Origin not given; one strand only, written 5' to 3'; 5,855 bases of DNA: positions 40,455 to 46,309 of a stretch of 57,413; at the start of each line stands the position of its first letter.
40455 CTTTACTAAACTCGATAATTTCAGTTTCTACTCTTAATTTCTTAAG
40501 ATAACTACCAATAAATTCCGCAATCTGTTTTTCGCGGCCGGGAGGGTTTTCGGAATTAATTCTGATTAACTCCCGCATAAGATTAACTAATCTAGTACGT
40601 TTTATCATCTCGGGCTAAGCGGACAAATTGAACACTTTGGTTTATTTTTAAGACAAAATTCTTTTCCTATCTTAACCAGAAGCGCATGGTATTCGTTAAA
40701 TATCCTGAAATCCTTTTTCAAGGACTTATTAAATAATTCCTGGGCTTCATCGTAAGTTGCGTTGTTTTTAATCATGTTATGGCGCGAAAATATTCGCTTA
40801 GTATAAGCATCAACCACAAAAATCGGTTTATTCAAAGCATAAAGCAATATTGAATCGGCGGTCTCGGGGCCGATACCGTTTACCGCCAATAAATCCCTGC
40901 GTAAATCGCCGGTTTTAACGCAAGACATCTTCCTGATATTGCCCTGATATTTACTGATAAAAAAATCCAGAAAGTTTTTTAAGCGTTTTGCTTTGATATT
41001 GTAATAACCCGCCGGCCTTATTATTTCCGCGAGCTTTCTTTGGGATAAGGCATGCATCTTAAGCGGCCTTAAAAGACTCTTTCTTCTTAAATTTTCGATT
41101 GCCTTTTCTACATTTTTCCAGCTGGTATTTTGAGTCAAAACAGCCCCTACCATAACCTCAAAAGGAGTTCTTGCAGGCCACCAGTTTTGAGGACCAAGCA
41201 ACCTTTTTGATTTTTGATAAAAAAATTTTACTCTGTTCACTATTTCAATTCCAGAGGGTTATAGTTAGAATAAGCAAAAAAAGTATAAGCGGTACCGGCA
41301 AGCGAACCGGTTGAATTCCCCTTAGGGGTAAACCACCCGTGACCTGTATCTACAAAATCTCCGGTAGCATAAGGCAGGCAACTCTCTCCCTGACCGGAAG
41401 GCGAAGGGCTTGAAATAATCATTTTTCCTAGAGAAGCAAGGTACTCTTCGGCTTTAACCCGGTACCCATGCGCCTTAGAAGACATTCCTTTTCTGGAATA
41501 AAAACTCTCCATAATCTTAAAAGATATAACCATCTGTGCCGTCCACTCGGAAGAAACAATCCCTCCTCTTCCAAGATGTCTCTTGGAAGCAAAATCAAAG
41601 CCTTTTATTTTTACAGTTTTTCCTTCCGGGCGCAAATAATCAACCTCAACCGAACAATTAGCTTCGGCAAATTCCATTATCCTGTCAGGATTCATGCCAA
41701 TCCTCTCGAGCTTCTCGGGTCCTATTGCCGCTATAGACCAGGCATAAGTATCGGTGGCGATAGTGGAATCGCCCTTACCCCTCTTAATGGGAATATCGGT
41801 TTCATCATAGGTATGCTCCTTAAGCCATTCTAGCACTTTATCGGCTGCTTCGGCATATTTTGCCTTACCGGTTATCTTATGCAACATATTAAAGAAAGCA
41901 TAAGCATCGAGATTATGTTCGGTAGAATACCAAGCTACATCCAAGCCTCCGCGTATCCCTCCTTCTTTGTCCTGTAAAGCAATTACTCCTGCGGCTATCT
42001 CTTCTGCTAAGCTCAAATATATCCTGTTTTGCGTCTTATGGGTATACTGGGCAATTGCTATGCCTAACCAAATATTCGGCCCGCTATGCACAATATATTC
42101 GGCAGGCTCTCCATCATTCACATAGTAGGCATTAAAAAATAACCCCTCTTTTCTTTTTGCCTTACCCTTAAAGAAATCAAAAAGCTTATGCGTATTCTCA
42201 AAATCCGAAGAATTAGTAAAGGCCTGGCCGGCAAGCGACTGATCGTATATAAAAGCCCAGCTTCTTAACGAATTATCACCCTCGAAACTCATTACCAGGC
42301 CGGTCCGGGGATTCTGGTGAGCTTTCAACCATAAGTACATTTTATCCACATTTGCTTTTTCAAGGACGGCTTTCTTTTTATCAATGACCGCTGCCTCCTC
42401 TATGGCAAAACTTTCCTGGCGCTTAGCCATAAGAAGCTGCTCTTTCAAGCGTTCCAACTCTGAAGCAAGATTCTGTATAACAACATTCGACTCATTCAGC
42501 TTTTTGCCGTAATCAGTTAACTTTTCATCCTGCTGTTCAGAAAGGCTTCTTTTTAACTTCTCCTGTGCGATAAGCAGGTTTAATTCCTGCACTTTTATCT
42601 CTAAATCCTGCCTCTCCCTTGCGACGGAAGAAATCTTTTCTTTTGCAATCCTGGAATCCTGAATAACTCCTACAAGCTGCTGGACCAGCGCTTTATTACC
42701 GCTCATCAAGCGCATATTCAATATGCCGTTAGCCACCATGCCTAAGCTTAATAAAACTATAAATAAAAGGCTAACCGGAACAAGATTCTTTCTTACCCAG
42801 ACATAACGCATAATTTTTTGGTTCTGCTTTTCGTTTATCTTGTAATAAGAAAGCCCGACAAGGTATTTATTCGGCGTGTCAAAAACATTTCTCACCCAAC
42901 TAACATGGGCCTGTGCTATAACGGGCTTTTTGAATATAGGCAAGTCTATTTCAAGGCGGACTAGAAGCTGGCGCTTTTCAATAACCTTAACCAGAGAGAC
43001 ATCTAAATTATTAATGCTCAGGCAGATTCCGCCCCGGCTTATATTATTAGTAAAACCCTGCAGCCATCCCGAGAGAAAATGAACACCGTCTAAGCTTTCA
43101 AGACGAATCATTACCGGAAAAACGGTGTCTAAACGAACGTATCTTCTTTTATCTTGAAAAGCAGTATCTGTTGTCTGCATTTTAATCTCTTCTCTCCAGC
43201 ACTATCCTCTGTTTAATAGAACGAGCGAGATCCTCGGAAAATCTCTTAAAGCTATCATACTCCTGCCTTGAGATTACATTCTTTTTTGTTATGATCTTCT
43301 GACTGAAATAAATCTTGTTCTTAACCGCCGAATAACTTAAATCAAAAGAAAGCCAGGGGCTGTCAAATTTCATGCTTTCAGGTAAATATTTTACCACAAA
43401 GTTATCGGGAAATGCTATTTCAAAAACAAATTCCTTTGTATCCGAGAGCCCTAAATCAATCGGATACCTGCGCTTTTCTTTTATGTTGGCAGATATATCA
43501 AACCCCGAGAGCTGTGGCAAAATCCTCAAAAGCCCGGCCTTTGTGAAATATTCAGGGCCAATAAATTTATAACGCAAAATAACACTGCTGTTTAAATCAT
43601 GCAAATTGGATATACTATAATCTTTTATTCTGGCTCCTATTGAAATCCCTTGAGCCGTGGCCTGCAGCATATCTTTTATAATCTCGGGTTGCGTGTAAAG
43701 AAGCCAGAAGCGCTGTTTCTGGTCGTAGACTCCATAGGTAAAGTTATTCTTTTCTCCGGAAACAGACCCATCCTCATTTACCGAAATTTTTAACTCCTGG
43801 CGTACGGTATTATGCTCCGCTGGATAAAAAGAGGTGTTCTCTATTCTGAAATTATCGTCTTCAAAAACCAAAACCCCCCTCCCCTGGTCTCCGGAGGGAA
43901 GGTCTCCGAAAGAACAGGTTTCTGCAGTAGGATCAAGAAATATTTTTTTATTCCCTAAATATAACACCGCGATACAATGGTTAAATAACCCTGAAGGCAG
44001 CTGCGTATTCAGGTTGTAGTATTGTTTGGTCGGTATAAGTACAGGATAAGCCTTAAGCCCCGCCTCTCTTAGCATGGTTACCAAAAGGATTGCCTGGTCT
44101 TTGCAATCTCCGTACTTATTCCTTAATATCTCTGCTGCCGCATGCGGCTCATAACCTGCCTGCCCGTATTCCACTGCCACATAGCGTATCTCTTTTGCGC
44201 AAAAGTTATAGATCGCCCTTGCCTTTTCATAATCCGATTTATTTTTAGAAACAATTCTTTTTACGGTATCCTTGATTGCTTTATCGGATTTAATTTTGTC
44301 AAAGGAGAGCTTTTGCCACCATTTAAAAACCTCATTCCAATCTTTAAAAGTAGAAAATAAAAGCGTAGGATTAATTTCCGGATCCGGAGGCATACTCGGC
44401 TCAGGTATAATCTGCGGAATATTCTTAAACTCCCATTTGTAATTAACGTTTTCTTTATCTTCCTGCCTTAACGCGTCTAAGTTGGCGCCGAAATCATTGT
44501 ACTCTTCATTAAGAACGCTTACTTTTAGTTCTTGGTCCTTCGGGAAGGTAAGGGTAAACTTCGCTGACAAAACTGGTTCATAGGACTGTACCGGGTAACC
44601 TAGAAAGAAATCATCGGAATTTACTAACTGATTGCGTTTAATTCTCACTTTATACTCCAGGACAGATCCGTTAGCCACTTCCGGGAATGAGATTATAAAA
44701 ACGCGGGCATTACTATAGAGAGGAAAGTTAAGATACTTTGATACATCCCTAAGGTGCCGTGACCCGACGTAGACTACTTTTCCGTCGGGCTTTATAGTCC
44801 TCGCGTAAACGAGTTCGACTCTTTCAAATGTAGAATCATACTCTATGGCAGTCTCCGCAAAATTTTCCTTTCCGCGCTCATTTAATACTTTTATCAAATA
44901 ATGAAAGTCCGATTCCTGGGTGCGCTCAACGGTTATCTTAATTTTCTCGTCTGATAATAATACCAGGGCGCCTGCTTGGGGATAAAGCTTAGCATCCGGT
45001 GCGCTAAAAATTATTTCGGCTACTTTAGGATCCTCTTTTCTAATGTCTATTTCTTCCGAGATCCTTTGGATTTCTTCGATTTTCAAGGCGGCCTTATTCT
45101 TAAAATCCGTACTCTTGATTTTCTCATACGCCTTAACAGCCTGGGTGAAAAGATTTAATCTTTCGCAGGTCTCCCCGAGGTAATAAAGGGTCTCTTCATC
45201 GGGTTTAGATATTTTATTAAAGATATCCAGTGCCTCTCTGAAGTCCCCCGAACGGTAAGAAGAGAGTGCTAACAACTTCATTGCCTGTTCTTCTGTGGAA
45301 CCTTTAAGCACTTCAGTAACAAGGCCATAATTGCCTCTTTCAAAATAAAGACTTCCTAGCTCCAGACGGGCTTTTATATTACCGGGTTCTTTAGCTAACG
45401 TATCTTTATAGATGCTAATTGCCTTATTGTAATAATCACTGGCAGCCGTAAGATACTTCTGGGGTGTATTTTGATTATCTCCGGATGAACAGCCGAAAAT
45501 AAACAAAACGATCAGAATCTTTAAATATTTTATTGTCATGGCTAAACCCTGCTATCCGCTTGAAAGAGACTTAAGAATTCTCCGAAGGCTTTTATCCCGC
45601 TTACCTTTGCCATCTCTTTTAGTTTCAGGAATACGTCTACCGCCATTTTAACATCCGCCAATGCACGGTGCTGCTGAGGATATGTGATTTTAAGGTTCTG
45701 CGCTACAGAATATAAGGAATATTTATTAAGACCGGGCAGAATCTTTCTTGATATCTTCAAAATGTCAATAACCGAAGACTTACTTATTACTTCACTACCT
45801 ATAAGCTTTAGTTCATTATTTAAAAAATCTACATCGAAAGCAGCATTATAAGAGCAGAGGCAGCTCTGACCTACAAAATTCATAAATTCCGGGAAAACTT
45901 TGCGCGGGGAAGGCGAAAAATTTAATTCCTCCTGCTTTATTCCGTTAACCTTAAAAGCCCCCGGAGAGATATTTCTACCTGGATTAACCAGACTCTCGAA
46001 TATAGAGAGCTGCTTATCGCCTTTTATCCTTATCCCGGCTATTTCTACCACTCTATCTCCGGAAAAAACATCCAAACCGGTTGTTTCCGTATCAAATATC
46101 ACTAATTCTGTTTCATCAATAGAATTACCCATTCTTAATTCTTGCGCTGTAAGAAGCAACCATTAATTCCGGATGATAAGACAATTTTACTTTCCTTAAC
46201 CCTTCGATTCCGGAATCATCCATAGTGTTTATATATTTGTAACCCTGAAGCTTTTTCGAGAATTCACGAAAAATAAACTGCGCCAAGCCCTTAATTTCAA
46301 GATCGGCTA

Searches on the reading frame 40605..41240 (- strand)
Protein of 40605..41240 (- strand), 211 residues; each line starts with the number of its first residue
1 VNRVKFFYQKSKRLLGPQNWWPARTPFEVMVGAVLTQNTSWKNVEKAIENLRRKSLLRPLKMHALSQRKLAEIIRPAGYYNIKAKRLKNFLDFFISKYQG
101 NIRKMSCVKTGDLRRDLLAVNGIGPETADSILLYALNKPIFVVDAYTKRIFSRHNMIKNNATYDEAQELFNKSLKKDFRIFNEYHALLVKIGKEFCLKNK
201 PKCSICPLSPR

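Call 67: search_protein_families(library=pfam, proteins=[window:40605-41240:-], max_evalue=0.00001)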
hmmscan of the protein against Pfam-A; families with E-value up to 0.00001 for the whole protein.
window:40605-41240:- (211 aa): 1 family
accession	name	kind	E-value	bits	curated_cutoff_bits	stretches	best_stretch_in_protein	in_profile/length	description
PF00730.31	HhH-GPD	-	3.9e-20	72.6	26.2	1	31-175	1-107/108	HhH-GPD superfamily base excision DNA repair protein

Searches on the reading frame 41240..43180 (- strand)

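Call 67: search_protein_families(library=pfam, proteins=[window:41240-43180:-], max_evalue=0.00001)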
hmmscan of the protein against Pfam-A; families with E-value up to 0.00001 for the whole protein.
window:41240-43180:- (646 aa): 1 family
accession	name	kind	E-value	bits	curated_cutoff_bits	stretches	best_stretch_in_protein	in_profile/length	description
PF07238.19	PilZ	-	1.3e-07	32.3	22.5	1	10-127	1-100/102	PilZ domain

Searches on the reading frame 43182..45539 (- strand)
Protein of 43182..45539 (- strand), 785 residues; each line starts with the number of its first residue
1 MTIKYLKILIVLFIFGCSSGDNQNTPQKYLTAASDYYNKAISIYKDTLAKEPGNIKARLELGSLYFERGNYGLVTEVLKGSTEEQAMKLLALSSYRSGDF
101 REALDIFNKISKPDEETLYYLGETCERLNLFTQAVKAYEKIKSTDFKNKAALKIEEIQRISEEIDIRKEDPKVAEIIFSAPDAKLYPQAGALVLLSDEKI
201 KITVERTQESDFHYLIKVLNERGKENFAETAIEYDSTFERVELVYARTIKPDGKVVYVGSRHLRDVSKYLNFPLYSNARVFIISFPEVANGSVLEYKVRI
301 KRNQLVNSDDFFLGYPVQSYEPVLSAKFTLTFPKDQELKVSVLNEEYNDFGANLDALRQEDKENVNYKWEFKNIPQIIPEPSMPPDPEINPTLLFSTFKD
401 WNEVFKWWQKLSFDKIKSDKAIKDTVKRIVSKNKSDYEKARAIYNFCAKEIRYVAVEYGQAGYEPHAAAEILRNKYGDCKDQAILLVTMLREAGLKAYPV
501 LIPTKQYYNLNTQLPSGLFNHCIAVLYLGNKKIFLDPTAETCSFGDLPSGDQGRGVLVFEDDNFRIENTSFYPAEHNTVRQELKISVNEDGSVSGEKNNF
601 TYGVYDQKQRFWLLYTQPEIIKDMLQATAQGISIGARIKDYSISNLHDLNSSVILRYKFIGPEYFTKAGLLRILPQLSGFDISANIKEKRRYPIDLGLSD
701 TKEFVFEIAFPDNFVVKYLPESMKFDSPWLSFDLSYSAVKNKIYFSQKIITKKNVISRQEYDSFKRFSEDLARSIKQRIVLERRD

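Call 67: search_protein_families(library=pfam, proteins=[window:43182-45539:-], max_evalue=0.00001)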
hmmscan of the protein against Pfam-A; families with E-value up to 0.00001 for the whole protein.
window:43182-45539:- (785 aa): 4 families
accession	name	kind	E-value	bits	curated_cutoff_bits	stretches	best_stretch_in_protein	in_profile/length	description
PF12969.12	DUF3857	-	4.5e-31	108.6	24.6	1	207-376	4-168/170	Domain of Unknown Function with PDB structure (DUF3857)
PF01841.26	Transglut_core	-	4.5e-13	49.9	23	1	424-506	2-81/108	Transglutaminase-like superfamily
PF14559.12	TPR_19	-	4.4e-09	37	25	0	37-71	7-41/68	Tetratricopeptide repeat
PF12895.13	ANAPC3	-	2.3e-08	34.6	27.2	0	84-140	23-81/82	Anaphase-promoting complex, cyclosome, subunit 3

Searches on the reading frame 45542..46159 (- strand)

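Call 67: search_protein_families(library=pfam, proteins=[window:45542-46159:-], max_evalue=0.00001)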
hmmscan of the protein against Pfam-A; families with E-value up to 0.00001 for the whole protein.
window:45542-46159:- (205 aa): 2 families
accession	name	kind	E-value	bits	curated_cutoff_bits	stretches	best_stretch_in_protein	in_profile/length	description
PF00929.31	RNase_T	-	6.6e-34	118.2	24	1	20-177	1-164/164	Exonuclease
PF13482.12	RNase_H_2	-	1.3e-06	28.9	22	0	21-160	2-117/165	RNase_H superfamily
